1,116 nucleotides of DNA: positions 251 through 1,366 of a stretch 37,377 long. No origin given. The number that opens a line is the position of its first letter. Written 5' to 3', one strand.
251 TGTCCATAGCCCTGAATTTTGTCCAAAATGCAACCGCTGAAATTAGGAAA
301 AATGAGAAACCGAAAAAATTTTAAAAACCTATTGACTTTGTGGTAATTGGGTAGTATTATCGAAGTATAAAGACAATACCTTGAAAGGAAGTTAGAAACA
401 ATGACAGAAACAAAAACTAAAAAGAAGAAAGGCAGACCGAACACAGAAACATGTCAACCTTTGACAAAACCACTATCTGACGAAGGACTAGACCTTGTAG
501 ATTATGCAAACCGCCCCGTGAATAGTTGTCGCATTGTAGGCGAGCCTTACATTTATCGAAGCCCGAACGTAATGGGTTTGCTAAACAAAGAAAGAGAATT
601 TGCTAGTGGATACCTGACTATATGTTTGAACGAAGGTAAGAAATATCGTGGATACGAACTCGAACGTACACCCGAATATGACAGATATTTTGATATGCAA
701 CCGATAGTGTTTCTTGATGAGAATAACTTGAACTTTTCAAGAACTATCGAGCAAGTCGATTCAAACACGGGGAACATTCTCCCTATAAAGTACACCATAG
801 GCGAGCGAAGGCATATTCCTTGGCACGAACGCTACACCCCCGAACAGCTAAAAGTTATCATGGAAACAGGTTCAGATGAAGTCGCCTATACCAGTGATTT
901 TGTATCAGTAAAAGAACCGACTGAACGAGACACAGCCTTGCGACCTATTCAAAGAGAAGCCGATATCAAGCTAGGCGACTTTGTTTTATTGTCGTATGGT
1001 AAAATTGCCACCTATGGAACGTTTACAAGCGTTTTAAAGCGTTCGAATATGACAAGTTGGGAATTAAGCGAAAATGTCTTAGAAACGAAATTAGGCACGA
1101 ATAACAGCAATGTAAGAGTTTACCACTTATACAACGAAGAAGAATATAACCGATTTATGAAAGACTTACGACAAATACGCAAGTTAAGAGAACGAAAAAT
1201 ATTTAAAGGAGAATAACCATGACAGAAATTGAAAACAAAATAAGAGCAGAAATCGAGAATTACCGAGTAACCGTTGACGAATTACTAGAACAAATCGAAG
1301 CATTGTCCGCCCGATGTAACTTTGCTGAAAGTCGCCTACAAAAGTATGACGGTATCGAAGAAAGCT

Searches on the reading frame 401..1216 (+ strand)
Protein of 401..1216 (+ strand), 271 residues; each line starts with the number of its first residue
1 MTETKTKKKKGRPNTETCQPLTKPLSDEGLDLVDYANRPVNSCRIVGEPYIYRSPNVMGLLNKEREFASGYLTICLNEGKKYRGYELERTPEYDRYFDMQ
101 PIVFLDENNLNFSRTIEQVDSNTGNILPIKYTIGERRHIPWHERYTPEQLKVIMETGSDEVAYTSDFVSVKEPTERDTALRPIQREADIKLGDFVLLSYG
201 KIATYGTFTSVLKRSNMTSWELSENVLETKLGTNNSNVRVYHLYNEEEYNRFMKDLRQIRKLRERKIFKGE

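Call 13: search_protein_families(library=phrogs, proteins=[window:401-1216:+])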
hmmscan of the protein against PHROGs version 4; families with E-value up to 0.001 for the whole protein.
window:401-1216:+ (271 aa): 0 families

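Call 14: search_protein_families(library=pfam, proteins=[window:401-1216:+])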
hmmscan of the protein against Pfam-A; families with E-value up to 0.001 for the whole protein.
window:401-1216:+ (271 aa): 0 families

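Call 22: find_homologous_proteins(query=window:401-1216:+)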
Query window:401-1216:+ (271 aa): 10 proteins with E <= 0.001 among 463 candidates.
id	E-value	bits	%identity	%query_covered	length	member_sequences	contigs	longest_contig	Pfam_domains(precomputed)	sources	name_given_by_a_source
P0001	3.7e-171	586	97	96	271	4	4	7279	-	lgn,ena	-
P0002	1.5e-159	548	90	99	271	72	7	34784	-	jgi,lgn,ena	jgi:hypothetical protein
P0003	1.9e-159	547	91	99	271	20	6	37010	-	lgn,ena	-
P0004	5.9e-159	546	90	99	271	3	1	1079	-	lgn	-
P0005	1.3e-155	535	87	99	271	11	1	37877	-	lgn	-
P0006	1.4e-153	528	87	99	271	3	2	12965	-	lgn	-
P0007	8.7e-153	525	87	99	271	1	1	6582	-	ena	-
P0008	3.2e-148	511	85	98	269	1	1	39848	-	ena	-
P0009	1.3e-147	508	83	99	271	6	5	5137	-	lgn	-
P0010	3.7e-140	484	80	97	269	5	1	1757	-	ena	-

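Call 23: find_encoding_contigs(protein=P0008, flank=10000, max_places=3)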
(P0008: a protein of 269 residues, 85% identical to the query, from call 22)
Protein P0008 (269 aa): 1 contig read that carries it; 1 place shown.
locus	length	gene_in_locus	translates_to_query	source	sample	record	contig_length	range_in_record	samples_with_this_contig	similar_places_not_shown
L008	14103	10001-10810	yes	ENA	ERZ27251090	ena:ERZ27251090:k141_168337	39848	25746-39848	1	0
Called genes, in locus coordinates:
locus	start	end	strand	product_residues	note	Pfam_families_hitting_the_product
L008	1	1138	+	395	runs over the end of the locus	-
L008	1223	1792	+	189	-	PF11753:DUF3310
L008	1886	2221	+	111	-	-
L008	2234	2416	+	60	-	-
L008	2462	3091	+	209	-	PF12706:Lactamase_B_2 (weak)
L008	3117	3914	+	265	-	PF07083:DUF1351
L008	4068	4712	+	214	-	-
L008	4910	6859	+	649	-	-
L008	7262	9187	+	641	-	PF19263:DUF5906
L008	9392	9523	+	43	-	-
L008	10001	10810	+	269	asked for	-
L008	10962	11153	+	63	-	-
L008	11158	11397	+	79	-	-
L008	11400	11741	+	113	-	-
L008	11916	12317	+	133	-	-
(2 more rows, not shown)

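Call 24: find_encoding_contigs(protein=P0005, flank=10000, max_places=3)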
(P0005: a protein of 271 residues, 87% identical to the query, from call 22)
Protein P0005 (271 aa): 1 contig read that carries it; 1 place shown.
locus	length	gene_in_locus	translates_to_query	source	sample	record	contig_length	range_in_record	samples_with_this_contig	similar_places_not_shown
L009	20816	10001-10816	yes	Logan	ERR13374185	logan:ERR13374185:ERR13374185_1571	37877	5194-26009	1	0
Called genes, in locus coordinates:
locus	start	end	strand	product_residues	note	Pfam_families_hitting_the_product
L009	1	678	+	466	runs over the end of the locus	PF07728:AAA_5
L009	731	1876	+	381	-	-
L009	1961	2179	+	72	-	PF11753:DUF3310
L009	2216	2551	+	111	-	-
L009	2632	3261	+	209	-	PF12706:Lactamase_B_2 (weak)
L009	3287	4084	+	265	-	PF07083:DUF1351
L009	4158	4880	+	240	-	-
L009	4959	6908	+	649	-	-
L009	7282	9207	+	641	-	PF19263:DUF5906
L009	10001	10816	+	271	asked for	-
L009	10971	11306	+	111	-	-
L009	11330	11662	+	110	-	-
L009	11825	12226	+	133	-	-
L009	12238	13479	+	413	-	PF03237:Terminase_6N, PF17289:Terminase_6C (faint)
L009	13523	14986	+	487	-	PF05133:SPP1_portal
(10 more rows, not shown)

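Call 86: find_encoding_contigs(protein=P0002, flank=3500, max_places=10)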
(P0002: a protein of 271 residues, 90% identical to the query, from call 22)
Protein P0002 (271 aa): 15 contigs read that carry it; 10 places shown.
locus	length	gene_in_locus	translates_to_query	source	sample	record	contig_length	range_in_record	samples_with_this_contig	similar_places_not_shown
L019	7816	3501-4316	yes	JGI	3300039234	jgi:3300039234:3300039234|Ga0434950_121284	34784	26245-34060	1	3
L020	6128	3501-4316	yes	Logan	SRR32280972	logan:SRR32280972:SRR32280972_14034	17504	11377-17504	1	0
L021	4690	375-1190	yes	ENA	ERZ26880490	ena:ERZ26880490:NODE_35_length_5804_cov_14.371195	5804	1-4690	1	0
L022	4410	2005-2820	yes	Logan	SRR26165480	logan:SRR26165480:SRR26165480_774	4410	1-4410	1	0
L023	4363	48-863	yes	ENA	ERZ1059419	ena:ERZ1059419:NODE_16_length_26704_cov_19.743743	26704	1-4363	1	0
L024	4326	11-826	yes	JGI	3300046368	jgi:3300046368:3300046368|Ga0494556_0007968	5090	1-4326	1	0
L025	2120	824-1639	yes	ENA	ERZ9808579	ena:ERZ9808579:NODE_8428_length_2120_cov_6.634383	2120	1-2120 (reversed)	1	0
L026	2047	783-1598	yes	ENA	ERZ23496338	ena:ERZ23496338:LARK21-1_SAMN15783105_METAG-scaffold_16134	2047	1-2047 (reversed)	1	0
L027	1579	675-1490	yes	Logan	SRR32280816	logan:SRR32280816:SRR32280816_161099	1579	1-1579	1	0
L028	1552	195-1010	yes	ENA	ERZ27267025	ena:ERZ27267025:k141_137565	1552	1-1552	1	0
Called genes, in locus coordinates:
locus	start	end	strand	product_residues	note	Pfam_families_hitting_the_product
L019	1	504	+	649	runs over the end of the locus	-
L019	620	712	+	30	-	-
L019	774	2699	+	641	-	PF19263:DUF5906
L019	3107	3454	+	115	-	-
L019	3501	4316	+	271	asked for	-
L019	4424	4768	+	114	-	-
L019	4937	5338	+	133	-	-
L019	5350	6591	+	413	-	PF03237:Terminase_6N, PF17289:Terminase_6C (weak)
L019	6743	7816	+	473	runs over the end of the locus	PF05133:SPP1_portal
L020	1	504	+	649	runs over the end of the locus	-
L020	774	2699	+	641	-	PF19263:DUF5906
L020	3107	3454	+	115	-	-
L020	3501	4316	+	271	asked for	-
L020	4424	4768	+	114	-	-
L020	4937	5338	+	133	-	-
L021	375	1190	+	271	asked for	-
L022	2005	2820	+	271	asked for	-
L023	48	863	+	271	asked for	-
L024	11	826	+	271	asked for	-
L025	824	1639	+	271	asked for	-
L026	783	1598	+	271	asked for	-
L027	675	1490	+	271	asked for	-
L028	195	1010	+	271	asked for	-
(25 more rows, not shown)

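Call 110: predict_structure(alignment_id=A4)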
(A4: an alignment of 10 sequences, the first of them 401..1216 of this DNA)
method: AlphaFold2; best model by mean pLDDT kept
length: 271 residues; sequences in the alignment: 10
mean_pLDDT: 40.5   pTM: 0.31
mean pLDDT of the five models: 40.5, 39.2, 39.1, 38.1, 33.2
residues with pLDDT >= 90: 0; 70-90: 11; 50-70: 60; < 50: 200
segments of 3 or more residues with pLDDT < 50: 1-70, 87-144, 157-184, 200-236, 267-271
pLDDT, mean of each block of 10 residues (from residue 1): 32 29 31 29 33 33 40 59 51 33 29 30 32 30 53 52 35 36 52 54 34 30 29 43 65 70 50 35
secondary structure, 60 per line:
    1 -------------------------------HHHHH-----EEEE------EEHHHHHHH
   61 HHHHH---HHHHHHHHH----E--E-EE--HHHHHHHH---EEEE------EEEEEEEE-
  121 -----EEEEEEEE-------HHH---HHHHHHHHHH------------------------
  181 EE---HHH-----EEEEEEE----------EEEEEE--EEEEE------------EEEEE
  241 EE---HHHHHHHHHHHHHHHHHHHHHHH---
elements in order: H32-36 E42-45 H54-65 H69-77 H91-98 E102-105 E112-119 E126-133 H147-156 E194-200 E211-216 E219-223 E236-242 H246-268
